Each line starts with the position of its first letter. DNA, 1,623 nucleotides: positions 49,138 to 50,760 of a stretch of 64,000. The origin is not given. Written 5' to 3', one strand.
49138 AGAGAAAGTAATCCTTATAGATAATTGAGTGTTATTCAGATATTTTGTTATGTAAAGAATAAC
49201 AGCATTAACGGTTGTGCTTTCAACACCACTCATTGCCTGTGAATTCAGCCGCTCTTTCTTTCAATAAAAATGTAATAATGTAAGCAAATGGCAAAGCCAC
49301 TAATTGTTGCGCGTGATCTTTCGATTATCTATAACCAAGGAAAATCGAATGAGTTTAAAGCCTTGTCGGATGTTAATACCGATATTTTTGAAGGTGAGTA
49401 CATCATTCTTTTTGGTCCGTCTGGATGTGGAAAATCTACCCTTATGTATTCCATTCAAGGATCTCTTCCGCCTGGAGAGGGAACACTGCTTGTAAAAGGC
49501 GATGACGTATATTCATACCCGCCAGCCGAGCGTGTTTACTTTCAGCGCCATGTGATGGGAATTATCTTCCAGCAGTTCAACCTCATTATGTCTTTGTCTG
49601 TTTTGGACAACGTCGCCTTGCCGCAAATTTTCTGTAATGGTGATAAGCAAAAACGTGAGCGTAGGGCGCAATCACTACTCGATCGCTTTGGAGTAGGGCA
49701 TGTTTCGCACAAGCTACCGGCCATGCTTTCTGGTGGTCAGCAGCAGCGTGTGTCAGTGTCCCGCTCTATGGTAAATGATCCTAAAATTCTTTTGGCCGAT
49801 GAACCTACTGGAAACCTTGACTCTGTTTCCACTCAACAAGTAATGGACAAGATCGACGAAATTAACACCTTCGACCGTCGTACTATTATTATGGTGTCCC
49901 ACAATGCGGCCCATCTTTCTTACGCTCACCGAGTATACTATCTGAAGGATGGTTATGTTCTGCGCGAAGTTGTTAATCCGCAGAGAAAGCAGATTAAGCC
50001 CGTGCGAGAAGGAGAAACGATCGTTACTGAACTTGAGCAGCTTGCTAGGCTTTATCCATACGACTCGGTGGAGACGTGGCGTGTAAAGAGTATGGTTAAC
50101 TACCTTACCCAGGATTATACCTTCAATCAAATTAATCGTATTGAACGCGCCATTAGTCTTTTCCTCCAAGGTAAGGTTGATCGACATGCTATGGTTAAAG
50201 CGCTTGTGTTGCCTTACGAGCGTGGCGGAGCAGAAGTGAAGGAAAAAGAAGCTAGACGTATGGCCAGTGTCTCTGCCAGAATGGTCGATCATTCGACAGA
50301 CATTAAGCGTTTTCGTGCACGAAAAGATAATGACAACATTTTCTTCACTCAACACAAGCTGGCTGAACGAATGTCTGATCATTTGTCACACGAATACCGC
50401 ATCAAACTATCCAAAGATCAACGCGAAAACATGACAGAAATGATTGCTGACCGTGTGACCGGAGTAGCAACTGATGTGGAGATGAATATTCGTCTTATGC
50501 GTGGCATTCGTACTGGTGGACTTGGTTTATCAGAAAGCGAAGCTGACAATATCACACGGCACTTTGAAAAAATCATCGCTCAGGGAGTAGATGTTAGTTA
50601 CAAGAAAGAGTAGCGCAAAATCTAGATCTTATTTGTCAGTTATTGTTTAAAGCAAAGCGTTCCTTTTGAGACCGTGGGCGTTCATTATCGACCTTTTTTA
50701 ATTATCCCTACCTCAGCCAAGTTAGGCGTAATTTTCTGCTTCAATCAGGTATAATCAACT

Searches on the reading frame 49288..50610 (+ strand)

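Call 45: search_protein_families(library=pfam, proteins=[window:49288-50610:+], max_evalue=0.01)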
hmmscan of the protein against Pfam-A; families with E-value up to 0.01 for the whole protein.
window:49288-50610:+ (441 aa): 5 families
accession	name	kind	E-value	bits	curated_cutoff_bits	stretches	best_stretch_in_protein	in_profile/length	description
PF00005.33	ABC_tran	-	8.7e-32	111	25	1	26-174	1-136/137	ABC transporter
PF02463.25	SMC_N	-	0.00042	20.2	40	0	21-57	8-45/220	RecF/RecN/SMC N terminal domain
PF13191.12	AAA_16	-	0.0021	19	32.6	1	18-73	4-61/167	AAA ATPase domain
PF00910.28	RNA_helicase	-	0.0025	18.7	21.5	1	39-83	1-43/105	RNA helicase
PF03193.22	RsgA_GTPase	-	0.0027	18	30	1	26-59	97-129/174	RsgA GTPase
